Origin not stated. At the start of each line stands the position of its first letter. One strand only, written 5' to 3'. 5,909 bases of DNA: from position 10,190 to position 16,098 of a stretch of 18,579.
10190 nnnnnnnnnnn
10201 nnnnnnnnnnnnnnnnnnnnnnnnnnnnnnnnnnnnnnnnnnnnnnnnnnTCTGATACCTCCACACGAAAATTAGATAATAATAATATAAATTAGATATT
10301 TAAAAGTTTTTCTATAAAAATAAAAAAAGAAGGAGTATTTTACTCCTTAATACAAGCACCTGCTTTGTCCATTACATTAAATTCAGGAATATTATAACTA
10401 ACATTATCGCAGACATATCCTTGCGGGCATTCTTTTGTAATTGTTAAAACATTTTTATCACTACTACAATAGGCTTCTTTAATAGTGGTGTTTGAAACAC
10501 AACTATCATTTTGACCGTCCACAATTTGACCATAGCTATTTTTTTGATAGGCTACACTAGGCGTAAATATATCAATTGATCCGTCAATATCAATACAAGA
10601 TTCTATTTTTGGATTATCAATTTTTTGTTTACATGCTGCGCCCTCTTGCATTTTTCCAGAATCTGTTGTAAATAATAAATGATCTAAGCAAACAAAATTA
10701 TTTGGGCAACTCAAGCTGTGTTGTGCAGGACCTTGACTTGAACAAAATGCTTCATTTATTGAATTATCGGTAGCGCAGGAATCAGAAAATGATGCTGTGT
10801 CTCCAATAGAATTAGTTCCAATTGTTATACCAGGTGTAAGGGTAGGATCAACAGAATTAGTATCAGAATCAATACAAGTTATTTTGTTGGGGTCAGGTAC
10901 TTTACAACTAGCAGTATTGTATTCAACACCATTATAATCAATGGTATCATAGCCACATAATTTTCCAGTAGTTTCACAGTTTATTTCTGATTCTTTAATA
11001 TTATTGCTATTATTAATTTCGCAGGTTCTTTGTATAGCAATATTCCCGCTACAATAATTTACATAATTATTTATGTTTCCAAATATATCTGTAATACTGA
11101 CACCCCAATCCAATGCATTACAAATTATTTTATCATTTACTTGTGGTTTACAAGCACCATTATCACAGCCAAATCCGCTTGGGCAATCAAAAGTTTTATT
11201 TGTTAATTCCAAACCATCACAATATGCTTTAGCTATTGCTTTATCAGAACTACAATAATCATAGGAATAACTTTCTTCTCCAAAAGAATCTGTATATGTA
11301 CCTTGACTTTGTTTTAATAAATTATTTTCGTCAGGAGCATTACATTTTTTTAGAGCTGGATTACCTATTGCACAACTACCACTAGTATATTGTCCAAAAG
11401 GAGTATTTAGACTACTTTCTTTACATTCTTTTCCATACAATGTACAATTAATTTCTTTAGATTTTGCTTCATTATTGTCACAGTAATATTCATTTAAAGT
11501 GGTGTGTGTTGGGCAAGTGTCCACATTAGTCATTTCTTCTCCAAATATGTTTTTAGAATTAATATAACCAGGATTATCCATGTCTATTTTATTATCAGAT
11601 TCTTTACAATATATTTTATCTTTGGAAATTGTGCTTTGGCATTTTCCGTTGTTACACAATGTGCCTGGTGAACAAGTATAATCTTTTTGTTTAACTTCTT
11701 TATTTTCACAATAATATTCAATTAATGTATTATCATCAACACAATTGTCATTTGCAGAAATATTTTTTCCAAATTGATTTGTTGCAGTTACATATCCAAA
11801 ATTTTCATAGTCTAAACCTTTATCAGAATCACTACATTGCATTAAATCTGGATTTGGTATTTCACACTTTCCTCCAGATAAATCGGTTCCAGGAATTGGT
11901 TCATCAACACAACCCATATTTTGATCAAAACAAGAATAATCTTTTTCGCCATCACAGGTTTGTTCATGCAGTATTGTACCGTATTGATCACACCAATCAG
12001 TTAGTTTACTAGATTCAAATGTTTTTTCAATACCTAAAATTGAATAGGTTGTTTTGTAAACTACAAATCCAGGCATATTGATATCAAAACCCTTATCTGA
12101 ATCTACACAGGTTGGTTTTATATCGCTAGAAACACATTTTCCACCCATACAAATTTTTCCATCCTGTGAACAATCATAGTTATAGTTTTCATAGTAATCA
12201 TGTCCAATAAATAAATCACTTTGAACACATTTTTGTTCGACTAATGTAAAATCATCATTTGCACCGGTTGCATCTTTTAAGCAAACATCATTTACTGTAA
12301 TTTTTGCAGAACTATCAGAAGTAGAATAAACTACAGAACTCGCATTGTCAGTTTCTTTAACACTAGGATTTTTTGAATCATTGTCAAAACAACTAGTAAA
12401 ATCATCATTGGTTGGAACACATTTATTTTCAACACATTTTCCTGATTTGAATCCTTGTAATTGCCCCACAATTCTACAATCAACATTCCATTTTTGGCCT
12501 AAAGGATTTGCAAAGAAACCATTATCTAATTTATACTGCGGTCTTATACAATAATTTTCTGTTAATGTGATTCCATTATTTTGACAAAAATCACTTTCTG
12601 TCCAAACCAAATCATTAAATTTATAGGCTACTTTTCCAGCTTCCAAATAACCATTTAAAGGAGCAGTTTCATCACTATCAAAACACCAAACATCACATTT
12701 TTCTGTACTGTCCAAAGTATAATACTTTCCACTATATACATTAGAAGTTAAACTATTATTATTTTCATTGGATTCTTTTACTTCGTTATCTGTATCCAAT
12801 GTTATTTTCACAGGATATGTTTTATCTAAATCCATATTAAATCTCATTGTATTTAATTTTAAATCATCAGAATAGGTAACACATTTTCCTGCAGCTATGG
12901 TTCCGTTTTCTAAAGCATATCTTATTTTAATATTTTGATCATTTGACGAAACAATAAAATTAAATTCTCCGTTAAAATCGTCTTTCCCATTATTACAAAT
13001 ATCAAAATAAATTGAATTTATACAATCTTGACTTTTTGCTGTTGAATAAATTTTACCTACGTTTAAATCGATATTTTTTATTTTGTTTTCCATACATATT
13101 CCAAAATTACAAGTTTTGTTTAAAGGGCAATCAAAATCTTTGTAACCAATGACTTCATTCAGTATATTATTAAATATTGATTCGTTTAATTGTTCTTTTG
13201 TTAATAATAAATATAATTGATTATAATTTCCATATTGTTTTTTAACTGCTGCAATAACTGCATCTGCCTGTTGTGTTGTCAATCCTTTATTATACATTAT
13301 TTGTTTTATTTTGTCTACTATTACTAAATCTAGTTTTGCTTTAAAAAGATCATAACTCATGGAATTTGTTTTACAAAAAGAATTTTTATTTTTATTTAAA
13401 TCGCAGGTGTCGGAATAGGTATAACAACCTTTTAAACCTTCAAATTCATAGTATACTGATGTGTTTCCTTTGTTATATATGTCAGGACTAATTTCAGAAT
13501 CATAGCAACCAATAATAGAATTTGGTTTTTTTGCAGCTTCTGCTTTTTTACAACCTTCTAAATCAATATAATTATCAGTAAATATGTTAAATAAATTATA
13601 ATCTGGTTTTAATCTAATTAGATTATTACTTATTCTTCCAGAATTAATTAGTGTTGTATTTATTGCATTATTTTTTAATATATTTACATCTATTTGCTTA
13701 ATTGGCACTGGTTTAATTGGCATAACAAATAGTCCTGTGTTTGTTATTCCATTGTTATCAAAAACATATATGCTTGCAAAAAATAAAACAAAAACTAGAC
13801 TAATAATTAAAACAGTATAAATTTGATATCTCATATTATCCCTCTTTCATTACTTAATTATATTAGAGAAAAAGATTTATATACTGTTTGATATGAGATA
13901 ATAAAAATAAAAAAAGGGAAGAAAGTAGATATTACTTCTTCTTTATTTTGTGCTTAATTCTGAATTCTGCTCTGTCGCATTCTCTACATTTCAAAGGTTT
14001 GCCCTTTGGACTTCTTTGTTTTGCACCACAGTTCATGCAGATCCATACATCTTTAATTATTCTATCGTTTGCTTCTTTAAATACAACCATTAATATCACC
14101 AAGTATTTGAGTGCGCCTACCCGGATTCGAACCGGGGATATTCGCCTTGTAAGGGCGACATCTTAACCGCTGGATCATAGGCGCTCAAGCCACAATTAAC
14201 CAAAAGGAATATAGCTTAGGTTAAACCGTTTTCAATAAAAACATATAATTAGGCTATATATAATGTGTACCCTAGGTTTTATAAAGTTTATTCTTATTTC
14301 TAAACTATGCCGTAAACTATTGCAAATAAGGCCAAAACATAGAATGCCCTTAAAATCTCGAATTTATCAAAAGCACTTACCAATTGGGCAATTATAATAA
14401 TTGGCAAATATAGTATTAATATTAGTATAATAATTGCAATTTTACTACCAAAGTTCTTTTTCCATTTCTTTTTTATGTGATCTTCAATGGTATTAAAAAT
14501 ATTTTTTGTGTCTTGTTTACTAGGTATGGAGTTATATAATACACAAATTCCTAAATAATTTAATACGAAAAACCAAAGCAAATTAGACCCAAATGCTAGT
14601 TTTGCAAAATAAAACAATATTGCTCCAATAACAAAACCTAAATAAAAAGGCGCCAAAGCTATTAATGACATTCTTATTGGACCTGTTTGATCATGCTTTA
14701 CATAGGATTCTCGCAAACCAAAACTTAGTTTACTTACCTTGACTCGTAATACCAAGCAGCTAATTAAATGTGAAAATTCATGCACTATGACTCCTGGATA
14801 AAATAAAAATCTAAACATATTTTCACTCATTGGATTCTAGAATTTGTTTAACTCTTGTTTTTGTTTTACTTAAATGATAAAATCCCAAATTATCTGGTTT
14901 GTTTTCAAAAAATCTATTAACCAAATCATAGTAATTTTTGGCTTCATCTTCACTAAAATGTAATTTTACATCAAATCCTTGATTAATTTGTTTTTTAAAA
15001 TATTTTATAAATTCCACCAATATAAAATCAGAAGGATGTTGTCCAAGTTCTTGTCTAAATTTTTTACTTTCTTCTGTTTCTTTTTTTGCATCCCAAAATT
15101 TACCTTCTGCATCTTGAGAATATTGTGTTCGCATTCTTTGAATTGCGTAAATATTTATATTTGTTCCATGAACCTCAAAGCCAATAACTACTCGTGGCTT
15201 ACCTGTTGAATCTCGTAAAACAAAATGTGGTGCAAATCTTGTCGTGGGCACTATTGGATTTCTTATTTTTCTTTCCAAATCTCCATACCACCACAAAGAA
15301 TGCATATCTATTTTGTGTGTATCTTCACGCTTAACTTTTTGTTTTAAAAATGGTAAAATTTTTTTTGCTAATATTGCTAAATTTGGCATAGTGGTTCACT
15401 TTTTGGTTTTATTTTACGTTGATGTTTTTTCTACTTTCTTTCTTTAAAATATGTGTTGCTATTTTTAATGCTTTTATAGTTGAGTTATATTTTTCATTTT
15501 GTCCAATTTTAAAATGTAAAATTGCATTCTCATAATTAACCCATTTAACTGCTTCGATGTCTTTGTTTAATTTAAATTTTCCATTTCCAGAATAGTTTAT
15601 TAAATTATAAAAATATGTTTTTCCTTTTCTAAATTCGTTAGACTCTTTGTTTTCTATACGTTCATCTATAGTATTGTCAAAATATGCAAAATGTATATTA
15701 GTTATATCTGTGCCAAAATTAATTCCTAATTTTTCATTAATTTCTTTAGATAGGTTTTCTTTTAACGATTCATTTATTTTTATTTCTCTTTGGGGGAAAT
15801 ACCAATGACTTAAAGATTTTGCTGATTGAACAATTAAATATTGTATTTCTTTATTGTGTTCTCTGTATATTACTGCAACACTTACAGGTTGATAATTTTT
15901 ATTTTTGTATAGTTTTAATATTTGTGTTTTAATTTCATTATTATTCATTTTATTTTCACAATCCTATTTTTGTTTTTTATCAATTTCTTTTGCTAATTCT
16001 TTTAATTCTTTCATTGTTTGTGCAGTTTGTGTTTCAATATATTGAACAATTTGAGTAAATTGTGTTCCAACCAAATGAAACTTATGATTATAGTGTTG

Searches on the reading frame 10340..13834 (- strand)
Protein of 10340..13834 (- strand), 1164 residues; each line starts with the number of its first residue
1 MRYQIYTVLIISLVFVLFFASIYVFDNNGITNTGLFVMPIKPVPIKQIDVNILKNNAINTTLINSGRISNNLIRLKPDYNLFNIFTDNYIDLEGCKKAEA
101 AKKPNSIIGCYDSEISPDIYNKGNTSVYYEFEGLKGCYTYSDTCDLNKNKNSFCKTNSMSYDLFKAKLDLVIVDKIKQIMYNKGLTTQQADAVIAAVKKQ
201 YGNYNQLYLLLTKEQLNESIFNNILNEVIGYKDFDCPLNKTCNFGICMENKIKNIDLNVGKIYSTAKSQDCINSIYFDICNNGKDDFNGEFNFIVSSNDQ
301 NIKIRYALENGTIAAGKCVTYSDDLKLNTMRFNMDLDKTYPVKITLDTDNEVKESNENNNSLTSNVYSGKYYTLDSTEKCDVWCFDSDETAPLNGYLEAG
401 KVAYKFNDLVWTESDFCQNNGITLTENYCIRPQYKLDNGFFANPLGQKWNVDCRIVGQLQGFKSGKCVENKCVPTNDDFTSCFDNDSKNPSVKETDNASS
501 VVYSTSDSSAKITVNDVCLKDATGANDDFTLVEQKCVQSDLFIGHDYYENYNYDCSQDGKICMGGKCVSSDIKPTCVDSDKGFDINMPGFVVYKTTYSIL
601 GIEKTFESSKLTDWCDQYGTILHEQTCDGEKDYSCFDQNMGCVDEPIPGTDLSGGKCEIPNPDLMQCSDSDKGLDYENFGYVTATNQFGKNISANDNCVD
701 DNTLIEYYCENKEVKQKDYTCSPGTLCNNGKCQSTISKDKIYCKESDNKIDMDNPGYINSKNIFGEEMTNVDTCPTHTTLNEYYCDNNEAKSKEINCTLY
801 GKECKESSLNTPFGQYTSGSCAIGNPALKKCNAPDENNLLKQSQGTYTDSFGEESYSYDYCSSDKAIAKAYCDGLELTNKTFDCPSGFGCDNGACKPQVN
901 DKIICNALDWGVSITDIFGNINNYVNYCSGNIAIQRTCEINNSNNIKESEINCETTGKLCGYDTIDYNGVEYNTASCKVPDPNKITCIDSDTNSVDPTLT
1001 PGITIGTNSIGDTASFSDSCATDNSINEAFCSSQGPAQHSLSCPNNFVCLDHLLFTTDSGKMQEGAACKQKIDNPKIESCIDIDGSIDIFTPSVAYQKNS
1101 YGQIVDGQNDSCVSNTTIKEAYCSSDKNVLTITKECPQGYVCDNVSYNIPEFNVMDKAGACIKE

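Call 6: search_protein_families(library=pfam, max_evalue=0.1, proteins=[window:10340-13834:-])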
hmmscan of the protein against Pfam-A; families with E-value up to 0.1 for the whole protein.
window:10340-13834:- (1164 aa): 1 family
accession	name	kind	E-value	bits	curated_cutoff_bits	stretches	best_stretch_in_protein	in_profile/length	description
PF07705.17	CARDB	-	2.3e-05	25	22.7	1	256-363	3-100/101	CARDB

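Call 50: search_protein_families(library=pfam, max_evalue=0.01, proteins=[window:10340-13834:-])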
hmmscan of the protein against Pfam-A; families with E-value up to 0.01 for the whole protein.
window:10340-13834:- (1164 aa): 1 family
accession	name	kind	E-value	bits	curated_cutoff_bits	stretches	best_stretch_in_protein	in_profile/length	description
PF07705.17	CARDB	-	2.3e-05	25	22.7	1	256-363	3-100/101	CARDB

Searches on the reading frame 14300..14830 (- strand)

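Call 6: search_protein_families(library=pfam, max_evalue=0.1, proteins=[window:14300-14830:-])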
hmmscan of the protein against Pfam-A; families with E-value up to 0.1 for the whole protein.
window:14300-14830:- (176 aa): 2 families
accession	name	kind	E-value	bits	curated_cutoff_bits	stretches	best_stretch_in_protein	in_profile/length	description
PF13398.12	Peptidase_M50B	-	0.0016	18.7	26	1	13-99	24-112/201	Peptidase M50B-like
PF02163.28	Peptidase_M50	-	0.032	14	27.2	0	8-47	4-43/221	Peptidase family M50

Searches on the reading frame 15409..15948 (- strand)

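Call 6: search_protein_families(library=pfam, max_evalue=0.1, proteins=[window:15409-15948:-])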
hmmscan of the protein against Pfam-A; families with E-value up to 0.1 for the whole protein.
window:15409-15948:- (179 aa): 2 families
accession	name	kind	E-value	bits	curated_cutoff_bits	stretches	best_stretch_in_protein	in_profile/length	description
PF00293.34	NUDIX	-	3.4e-07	30.8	21.1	1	22-147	5-122/134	NUDIX domain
PF19039.6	ASK_PH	-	0.0076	17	27.8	1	6-60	3-62/103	ASK kinase PH domain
